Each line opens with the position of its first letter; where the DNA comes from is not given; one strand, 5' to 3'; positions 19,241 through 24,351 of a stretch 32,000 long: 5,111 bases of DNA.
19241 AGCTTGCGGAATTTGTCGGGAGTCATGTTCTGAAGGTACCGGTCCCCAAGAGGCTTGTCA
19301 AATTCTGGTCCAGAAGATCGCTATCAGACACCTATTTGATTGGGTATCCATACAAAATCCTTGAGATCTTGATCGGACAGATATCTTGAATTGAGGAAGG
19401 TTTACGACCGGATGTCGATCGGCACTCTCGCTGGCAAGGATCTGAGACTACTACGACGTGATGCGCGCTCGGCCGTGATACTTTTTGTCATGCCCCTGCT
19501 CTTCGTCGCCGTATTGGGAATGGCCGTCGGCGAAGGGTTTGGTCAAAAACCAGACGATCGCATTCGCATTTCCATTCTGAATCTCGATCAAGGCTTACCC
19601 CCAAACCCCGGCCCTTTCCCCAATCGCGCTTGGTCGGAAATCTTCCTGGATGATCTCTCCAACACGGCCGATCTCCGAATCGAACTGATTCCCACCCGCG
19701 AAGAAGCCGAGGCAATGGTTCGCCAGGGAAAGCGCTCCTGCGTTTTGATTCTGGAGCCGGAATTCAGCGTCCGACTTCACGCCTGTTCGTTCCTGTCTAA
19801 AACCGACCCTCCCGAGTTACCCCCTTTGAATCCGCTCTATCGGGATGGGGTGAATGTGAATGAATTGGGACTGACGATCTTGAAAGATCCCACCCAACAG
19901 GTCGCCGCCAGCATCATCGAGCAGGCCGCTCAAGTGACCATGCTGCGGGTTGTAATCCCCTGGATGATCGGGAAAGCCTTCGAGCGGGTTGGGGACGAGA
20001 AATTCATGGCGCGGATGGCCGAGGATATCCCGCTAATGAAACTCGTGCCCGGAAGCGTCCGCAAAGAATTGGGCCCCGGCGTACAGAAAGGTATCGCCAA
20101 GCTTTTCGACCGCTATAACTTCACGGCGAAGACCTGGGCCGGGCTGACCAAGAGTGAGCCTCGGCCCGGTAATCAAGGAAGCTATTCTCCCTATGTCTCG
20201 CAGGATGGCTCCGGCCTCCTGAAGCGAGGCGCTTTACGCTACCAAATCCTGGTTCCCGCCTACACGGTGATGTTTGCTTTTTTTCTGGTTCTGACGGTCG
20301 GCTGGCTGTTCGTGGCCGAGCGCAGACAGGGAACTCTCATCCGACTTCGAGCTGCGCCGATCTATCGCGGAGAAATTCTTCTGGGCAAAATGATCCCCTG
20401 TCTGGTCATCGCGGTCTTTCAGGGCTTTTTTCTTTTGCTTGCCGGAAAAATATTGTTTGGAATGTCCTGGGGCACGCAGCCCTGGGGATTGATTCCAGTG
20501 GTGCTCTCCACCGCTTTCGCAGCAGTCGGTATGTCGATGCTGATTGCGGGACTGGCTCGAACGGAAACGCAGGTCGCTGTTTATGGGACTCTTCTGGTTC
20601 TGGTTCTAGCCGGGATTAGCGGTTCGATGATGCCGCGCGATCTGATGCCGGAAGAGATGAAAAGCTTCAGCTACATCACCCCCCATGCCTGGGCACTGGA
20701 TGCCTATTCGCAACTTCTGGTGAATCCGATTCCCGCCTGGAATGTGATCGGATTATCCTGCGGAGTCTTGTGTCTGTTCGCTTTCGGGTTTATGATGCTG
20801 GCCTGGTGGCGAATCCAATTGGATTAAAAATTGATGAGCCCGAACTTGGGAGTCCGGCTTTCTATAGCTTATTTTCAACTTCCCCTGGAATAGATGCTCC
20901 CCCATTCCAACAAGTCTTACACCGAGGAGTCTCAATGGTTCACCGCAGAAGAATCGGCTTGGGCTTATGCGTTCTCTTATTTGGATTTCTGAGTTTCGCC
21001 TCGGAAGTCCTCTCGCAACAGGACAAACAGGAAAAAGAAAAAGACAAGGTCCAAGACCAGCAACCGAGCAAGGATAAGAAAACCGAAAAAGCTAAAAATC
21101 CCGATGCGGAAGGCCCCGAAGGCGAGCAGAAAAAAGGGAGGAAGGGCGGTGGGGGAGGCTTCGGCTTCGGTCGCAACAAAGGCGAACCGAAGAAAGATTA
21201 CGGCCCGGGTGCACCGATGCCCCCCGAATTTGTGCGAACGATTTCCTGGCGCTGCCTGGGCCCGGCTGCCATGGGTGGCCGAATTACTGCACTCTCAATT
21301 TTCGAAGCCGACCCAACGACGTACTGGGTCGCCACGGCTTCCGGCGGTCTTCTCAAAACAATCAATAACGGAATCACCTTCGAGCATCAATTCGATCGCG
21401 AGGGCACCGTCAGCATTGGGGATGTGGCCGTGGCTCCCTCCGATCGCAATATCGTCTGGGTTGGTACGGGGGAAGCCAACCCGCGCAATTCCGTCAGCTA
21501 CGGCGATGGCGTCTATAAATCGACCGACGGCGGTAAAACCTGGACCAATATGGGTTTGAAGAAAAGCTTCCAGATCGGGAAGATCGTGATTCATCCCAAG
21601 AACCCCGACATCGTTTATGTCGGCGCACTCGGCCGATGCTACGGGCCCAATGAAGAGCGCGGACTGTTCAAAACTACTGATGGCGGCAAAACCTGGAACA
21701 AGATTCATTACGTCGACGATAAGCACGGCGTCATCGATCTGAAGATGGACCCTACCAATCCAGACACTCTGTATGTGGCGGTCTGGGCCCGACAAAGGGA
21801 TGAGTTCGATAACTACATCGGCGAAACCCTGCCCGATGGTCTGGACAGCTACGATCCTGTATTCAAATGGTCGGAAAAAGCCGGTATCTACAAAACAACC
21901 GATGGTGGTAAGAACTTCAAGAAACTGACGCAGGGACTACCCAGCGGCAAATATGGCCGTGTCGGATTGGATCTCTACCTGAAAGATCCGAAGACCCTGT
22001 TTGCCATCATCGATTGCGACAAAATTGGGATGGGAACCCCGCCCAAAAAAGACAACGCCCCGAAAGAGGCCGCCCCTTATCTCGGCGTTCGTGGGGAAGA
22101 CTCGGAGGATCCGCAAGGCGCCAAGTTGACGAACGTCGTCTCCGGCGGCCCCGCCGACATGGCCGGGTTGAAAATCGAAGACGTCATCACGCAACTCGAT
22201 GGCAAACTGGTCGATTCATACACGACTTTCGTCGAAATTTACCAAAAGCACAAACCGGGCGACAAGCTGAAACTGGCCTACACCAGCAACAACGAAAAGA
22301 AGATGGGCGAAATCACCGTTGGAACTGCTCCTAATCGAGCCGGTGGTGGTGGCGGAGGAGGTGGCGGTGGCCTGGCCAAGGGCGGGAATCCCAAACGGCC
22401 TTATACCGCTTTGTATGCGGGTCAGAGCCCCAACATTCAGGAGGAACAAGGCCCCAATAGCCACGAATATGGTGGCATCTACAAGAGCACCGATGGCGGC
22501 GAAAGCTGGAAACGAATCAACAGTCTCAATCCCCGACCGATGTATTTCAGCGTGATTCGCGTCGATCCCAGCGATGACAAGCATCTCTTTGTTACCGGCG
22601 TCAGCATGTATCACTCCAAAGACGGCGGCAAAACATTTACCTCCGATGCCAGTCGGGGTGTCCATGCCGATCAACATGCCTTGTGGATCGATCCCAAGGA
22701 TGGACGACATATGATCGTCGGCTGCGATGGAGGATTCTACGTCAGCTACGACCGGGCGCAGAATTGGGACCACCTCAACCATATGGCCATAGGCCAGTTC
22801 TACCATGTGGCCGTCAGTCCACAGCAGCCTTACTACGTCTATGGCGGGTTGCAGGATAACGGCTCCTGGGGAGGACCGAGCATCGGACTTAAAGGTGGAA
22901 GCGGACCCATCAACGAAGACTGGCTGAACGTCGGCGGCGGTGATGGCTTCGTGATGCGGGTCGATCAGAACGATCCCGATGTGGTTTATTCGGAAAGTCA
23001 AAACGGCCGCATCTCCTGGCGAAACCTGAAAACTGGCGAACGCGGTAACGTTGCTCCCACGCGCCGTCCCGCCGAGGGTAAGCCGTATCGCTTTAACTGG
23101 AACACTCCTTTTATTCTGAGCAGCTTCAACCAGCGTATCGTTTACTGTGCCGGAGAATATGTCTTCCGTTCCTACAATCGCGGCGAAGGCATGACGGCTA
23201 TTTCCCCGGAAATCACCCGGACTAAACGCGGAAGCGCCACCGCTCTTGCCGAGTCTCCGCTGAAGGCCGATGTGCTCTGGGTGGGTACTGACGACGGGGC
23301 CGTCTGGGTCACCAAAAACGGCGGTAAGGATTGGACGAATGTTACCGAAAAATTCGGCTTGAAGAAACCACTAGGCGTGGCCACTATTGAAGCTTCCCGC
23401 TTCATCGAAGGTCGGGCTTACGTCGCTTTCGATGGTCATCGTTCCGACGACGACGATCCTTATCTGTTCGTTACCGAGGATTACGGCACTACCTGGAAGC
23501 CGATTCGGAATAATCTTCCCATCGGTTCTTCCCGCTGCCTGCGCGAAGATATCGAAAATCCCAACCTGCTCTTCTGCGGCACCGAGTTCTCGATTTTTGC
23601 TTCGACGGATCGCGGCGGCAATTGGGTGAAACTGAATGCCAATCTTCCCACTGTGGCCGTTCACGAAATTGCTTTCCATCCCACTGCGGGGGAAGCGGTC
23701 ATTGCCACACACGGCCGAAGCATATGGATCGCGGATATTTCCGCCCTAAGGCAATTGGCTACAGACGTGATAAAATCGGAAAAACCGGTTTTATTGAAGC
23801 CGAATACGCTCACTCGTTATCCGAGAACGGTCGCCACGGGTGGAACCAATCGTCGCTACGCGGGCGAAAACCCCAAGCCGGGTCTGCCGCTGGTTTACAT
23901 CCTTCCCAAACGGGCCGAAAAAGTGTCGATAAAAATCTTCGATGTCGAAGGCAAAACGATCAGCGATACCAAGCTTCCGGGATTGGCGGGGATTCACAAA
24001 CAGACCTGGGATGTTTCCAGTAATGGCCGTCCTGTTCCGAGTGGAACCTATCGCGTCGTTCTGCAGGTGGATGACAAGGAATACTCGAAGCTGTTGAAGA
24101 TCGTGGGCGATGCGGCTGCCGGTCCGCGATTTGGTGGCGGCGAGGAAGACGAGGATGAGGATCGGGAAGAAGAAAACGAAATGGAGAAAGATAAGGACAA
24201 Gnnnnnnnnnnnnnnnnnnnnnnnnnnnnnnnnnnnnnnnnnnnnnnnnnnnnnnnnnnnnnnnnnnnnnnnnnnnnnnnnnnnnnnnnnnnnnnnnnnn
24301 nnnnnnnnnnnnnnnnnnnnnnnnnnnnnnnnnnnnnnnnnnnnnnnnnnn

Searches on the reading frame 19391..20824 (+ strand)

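Call 78: search_protein_families(library=pfam, proteins=[window:19391-20824:+], max_evalue=0.00001)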
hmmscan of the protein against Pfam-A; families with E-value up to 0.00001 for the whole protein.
window:19391-20824:+ (478 aa): 4 families
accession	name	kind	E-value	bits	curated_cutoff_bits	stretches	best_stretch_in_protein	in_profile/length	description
PF12698.13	ABC2_membrane_3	-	6.8e-31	108.1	31.6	1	29-473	5-347/347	ABC-2 family transporter protein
PF01061.29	ABC2_membrane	-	8e-20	71.7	26.9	1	289-442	52-209/211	ABC-2 type transporter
PF12679.13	ABC2_membrane_2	-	3.6e-13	49.8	27.2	1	207-463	72-270/283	ABC-2 family transporter protein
PF12730.13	ABC2_membrane_4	-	4e-07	30.6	27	1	291-391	56-162/179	ABC-2 family transporter protein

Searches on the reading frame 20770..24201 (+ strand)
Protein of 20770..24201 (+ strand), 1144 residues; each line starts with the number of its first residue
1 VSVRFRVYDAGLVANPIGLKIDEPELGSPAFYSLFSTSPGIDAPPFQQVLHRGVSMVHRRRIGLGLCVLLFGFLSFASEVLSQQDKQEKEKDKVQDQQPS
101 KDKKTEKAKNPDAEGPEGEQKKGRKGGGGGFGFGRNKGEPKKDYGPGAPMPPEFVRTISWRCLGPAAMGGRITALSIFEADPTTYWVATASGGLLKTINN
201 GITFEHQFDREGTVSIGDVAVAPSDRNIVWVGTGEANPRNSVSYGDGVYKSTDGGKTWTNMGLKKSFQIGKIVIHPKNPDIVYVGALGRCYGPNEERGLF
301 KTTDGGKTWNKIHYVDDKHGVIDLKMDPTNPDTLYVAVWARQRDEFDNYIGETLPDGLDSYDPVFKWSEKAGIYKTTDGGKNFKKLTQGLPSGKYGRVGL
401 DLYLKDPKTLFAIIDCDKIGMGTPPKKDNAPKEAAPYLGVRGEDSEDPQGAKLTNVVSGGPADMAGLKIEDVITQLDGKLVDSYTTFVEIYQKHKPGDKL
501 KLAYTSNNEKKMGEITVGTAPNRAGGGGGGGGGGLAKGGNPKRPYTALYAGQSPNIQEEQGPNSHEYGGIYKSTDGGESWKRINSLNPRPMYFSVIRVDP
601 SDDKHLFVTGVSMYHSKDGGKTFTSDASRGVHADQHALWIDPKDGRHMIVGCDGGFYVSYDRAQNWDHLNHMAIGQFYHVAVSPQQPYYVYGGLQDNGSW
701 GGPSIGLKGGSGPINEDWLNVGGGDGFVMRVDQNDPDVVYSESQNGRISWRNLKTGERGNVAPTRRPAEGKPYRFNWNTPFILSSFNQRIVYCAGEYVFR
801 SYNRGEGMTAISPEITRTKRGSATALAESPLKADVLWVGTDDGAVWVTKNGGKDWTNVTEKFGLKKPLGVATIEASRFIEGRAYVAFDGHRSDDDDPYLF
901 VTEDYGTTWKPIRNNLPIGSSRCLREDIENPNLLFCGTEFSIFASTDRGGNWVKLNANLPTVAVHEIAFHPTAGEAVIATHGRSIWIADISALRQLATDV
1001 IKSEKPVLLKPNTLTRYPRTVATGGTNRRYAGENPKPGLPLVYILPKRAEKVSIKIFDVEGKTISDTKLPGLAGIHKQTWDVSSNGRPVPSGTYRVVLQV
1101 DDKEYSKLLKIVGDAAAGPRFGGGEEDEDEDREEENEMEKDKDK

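Call 78: search_protein_families(library=pfam, proteins=[window:20770-24201:+], max_evalue=0.00001)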
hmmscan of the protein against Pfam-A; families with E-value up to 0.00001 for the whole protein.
window:20770-24201:+ (1144 aa): 5 families
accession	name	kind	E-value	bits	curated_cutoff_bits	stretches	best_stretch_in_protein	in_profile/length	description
PF15902.12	Sortilin-Vps10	-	9.2e-34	117.4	33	3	248-390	3-116/446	Sortilin, neurotensin receptor 3,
PF13180.12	PDZ_2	-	2.3e-13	50.7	27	1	436-516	1-79/80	PDZ domain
PF02012.26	BNR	-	8.3e-11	40.6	27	0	249-259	1-11/12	BNR/Asp-box repeat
PF14870.12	PSII_BNR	-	6.7e-09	35.9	27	0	572-678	42-149/303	Photosynthesis system II assembly factor YCF48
PF13860.13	FlgD_ig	-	1.9e-06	28.2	27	1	1044-1101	17-76/79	FlgD Ig-like domain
